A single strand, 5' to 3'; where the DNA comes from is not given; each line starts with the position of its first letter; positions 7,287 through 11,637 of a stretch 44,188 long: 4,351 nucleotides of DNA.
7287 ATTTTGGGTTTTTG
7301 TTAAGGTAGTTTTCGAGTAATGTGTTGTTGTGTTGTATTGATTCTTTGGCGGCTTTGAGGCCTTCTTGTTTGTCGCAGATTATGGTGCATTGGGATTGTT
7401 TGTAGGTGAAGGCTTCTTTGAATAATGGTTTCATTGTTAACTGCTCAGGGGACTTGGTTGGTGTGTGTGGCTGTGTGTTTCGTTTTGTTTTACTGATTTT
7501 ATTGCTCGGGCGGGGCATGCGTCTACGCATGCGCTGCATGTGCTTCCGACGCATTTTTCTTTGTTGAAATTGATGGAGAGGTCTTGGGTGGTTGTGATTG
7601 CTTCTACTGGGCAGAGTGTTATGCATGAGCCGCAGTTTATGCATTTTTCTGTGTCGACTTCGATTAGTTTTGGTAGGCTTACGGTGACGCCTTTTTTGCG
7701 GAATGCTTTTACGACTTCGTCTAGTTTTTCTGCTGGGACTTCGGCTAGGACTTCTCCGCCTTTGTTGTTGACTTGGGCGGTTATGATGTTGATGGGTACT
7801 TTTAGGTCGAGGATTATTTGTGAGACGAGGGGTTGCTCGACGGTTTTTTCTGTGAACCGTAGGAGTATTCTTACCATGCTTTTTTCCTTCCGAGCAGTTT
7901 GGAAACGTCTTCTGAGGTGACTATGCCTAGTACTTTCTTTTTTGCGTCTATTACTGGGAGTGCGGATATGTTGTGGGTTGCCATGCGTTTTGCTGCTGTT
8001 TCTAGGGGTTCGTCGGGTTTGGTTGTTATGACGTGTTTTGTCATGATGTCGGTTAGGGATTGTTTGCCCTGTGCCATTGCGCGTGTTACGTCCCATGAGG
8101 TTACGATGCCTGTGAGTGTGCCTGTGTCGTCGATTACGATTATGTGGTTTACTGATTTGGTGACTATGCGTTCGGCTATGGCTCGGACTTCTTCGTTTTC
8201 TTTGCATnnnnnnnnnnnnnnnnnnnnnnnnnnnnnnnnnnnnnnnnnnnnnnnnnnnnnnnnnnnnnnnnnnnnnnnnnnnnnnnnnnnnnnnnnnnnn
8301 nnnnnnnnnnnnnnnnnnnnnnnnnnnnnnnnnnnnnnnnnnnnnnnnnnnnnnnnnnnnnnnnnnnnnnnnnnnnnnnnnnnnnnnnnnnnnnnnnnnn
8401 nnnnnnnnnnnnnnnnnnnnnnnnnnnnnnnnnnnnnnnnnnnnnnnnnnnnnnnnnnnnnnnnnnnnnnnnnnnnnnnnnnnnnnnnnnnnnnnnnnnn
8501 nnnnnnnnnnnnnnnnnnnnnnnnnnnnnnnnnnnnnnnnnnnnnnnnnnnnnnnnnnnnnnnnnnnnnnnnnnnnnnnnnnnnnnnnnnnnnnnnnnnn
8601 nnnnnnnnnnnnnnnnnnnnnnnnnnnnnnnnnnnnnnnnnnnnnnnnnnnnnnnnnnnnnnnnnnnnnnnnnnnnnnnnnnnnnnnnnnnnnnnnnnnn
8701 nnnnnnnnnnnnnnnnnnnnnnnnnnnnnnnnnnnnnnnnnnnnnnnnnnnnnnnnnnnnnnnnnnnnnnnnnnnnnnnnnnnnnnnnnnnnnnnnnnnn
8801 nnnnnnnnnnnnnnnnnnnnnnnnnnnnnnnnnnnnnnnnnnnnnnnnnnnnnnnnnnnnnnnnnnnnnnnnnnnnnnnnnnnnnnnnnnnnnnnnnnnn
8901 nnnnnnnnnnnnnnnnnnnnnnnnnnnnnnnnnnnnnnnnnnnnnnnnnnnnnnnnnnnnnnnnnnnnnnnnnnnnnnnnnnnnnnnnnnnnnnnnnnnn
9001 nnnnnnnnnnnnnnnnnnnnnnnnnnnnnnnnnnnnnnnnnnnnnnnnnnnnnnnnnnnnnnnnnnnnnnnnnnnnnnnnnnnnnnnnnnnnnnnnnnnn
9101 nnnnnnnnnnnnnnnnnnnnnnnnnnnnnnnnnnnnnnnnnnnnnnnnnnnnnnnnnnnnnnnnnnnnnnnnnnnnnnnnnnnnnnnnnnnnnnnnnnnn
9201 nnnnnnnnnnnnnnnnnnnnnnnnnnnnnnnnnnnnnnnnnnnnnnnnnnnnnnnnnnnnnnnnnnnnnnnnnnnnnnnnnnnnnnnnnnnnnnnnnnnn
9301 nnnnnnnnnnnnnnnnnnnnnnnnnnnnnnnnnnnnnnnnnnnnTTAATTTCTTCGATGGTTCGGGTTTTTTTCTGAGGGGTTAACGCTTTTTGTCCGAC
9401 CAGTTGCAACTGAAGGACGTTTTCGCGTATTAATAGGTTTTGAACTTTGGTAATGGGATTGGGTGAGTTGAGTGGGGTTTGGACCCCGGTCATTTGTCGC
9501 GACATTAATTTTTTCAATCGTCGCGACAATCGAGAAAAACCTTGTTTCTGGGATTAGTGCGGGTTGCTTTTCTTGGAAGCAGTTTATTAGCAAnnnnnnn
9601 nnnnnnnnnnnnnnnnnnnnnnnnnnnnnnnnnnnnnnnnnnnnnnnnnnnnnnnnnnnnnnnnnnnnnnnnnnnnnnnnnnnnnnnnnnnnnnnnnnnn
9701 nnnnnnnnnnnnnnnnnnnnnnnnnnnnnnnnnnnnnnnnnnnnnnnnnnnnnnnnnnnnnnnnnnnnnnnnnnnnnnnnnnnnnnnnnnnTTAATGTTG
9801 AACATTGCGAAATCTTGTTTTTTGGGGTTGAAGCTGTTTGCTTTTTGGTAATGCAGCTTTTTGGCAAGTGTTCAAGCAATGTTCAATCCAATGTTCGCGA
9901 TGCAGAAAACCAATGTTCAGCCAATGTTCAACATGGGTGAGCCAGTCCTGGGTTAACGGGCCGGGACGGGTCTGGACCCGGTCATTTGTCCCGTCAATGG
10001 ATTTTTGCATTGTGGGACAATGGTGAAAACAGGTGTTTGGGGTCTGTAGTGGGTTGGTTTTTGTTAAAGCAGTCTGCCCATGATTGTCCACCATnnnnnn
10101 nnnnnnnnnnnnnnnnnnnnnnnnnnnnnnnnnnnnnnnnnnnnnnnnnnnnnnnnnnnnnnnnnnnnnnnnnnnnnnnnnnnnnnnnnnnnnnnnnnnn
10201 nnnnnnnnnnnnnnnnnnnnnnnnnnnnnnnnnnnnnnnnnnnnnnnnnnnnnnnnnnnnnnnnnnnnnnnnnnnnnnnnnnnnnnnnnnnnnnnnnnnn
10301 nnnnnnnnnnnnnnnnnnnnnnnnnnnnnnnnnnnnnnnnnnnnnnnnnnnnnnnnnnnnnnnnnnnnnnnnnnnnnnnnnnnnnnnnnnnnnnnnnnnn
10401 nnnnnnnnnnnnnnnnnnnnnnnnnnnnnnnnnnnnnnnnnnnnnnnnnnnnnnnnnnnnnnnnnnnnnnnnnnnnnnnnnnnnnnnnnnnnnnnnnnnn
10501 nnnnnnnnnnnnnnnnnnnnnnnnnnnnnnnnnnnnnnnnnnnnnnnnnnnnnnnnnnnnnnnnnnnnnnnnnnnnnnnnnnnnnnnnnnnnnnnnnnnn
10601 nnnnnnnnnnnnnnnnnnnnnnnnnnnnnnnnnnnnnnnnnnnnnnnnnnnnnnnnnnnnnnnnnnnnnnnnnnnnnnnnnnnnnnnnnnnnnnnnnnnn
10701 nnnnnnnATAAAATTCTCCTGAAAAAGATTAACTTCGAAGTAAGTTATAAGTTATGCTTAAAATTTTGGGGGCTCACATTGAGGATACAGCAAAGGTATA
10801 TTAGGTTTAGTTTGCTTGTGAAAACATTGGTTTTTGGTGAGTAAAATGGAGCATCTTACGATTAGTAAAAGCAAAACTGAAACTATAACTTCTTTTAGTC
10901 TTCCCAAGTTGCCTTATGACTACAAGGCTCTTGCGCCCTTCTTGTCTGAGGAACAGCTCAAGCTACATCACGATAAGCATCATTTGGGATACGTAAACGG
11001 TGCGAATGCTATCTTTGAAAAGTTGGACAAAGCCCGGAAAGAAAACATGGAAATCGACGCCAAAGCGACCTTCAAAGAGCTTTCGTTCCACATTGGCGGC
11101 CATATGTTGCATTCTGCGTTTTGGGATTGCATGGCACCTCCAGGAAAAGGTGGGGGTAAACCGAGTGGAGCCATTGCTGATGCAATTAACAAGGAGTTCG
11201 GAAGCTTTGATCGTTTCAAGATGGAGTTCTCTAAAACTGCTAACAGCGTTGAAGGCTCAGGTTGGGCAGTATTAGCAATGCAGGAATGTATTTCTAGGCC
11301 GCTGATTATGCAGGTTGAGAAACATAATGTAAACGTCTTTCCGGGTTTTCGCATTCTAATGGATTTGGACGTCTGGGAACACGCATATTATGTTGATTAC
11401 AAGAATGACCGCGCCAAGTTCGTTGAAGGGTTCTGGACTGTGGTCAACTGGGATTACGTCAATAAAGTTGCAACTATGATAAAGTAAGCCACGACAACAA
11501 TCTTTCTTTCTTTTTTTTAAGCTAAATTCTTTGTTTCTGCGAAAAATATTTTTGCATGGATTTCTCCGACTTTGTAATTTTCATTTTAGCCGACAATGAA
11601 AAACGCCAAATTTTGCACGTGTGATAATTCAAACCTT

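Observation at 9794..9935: Helically phased AATGTTC iteron array capped by ATGTT-N-AACAT palindromes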

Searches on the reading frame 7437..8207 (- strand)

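Call 14: search_protein_families(library=pfam, proteins=[window:7437-8207:-])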
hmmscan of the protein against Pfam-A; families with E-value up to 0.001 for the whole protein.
window:7437-8207:- (256 aa): 11 families
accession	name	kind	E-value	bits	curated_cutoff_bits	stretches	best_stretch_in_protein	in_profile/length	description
PF00037.32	Fer4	-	9.9e-12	44.6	21.1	1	182-205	1-24/24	4Fe-4S binding domain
PF12837.12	Fer4_6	-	1.2e-11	44.4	25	2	182-204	2-24/24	4Fe-4S binding domain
PF12838.12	Fer4_7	-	7.9e-11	42.7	27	2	188-235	1-52/52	4Fe-4S dicluster domain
PF09383.16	NIL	-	4.1e-10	39.8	24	1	113-176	2-71/73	NIL domain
PF13237.11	Fer4_10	-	1.1e-09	38.5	25.5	1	182-232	2-53/53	4Fe-4S dicluster domain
PF14697.11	Fer4_21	-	1.3e-09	38.5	35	1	184-236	3-57/59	4Fe-4S dicluster domain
PF12797.12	Fer4_2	-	1.3e-08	34.7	24.5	1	182-201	3-22/22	4Fe-4S binding domain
PF13484.11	Fer4_16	-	5.5e-08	33.9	30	0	188-218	1-28/66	4Fe-4S double cluster binding domain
PF13187.11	Fer4_9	-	1.8e-07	31.5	27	1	188-236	1-52/52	4Fe-4S dicluster domain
PF25160.1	LdpA_Fe-S-bd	-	6.7e-06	26.2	27.6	1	183-207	22-46/49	LdpA Fe-S cluster-binding domain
PF12800.12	Fer4_4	-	6.1e-05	23.5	24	0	186-201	1-16/17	4Fe-4S binding domain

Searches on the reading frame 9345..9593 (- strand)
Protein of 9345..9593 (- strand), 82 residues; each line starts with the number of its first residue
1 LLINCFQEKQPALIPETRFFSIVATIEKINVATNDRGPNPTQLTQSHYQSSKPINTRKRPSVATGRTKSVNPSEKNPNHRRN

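Call 65: find_homologous_proteins(query=window:9345-9593:-, max_evalue=0.1)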
Query window:9345-9593:-: 1 candidates shared short words with the query, none scored E <= 0.1.

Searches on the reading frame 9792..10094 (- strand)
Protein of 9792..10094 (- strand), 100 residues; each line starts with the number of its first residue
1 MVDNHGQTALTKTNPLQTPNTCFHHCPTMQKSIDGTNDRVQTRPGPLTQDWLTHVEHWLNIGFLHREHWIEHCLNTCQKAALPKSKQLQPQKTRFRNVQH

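Call 14: search_protein_families(library=pfam, proteins=[window:9792-10094:-])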
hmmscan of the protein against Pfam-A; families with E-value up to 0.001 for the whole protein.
window:9792-10094:- (100 aa): 0 families

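Call 37: find_homologous_proteins(query=window:9792-10094:-, max_evalue=0.001)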
Query window:9792-10094:- (100 aa): 2 proteins with E <= 0.001 among 3 candidates.
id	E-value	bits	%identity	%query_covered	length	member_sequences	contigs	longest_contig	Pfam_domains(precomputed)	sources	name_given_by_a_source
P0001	5.9e-44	167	100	72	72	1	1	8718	-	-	-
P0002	4.9e-25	106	84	56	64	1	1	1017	-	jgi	-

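Call 38: find_encoding_contigs(protein=P0002, flank=5000)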
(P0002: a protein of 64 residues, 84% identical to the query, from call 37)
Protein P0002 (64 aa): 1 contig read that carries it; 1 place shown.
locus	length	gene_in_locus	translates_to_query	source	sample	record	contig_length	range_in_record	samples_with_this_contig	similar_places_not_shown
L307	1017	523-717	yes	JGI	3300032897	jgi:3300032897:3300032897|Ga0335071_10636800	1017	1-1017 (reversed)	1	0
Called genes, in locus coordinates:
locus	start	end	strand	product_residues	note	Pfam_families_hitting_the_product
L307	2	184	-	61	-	?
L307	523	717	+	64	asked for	-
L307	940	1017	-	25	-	?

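Call 39: find_encoding_contigs(protein=P0001, flank=9000)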
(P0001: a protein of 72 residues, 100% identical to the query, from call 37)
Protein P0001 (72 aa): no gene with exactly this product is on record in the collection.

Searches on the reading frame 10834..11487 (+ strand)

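Call 14: search_protein_families(library=pfam, proteins=[window:10834-11487:+])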
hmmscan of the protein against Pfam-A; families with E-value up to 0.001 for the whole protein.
window:10834-11487:+ (217 aa): 2 families
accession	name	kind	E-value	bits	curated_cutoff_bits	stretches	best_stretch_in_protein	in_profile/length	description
PF02777.23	Sod_Fe_C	-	2.5e-33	114.6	20.9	1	110-211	1-101/102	Iron/manganese superoxide dismutases, C-terminal domain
PF00081.27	Sod_Fe_N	-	9.4e-29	100.2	27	1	20-101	1-82/82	Iron/manganese superoxide dismutases, alpha-hairpin domain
